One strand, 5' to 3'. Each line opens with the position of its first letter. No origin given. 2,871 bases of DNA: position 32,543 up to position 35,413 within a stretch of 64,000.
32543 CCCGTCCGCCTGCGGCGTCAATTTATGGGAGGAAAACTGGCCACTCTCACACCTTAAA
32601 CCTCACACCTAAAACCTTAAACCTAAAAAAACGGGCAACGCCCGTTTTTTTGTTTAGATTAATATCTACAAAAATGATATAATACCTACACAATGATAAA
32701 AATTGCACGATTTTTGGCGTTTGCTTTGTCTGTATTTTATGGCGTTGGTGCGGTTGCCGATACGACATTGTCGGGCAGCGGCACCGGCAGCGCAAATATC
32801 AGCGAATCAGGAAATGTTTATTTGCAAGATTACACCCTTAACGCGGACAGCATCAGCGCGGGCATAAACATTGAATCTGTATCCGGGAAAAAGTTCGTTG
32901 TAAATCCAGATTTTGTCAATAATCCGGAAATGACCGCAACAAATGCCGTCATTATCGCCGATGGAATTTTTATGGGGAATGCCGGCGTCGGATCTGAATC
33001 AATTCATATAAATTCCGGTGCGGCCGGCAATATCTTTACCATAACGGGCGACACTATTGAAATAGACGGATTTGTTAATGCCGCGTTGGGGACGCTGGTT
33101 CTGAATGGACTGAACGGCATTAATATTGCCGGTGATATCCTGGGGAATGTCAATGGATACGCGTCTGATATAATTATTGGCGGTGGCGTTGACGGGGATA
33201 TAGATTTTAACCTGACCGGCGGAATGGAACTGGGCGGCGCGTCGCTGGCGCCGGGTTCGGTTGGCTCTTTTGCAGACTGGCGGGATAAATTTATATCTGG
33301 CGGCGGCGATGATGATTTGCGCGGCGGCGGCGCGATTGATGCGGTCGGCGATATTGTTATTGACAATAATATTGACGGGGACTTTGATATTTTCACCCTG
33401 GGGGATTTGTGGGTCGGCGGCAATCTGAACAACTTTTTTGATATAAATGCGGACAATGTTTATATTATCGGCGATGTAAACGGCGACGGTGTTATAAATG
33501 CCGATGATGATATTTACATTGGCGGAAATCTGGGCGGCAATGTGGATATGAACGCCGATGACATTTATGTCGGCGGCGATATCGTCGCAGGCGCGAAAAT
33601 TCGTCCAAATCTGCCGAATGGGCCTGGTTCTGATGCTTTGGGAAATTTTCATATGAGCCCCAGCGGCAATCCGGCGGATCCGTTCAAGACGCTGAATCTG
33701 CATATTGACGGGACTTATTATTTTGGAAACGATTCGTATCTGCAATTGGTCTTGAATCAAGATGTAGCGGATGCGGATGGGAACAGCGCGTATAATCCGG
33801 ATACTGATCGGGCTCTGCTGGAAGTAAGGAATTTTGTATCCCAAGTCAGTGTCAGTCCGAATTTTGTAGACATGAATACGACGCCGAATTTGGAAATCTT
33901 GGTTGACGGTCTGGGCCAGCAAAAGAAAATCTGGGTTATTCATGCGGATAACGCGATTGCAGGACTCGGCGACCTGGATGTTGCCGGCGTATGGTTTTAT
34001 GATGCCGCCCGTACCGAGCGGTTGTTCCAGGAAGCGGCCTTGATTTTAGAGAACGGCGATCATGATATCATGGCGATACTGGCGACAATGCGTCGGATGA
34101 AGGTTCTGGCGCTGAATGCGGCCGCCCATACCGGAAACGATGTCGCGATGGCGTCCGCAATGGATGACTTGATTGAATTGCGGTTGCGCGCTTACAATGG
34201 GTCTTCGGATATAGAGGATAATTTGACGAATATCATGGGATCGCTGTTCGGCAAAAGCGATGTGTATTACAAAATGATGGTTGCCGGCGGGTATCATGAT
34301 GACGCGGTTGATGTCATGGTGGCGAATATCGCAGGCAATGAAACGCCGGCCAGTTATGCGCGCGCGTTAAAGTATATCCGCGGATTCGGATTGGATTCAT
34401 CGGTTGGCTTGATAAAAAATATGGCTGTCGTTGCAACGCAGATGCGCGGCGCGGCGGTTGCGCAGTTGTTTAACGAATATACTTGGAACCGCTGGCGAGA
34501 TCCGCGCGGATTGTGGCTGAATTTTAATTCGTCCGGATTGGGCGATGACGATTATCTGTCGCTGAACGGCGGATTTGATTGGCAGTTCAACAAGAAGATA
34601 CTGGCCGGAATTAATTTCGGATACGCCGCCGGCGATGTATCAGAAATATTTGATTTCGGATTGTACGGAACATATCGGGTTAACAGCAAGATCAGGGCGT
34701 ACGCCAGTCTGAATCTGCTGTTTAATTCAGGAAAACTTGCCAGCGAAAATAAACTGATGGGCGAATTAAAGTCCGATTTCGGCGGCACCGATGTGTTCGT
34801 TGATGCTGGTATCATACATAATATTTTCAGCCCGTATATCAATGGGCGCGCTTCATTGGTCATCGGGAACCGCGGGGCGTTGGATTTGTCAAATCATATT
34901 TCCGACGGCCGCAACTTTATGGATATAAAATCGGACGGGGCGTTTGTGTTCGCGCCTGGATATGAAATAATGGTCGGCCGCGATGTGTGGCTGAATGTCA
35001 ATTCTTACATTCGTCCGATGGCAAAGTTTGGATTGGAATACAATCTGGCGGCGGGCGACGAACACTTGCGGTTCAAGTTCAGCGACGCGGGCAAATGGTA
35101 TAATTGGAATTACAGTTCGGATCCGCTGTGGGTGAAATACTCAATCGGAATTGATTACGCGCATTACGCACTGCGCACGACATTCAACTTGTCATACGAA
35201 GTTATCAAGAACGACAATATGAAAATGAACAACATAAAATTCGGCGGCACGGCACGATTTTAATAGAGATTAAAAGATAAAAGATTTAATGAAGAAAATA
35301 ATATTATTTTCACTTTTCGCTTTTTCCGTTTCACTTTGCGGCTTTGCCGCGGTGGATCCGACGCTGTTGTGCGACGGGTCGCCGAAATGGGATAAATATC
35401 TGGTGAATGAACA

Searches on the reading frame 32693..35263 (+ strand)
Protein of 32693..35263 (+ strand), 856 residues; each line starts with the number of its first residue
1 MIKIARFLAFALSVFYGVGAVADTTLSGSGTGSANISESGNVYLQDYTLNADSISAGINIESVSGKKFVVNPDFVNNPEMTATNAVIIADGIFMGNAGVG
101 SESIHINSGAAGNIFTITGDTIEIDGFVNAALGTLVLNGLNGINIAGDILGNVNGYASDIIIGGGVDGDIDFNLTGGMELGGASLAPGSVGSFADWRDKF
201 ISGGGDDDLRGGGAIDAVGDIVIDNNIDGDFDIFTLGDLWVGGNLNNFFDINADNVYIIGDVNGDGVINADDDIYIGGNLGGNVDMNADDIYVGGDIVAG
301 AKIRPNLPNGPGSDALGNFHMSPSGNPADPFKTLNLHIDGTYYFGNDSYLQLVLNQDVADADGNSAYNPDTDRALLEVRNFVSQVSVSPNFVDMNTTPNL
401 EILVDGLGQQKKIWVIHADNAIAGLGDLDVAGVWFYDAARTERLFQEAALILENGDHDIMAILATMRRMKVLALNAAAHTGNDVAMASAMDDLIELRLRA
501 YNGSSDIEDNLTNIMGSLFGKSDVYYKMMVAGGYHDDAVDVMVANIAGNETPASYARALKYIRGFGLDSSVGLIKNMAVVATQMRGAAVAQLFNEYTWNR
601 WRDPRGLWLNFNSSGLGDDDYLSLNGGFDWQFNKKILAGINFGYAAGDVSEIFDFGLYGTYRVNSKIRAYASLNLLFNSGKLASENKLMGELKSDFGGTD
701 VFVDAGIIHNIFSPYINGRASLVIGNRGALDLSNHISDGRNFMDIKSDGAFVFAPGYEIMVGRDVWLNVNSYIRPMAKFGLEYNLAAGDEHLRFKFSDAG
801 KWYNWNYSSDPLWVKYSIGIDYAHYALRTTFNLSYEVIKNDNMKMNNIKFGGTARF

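Call 9: search_protein_families(library=pfam, proteins=[window:32693-35263:+], max_evalue=1)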
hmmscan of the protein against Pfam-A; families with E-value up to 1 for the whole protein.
window:32693-35263:+ (856 aa): 2 families
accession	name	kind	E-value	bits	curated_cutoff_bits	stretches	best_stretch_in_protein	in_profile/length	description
PF03775.22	MinC_C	-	0.0032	17.9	33.2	1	254-284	16-46/102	Septum formation inhibitor MinC, C-terminal domain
PF04519.19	Bactofilin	-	0.031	14.9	27.9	1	212-297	10-93/98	Polymer-forming cytoskeletal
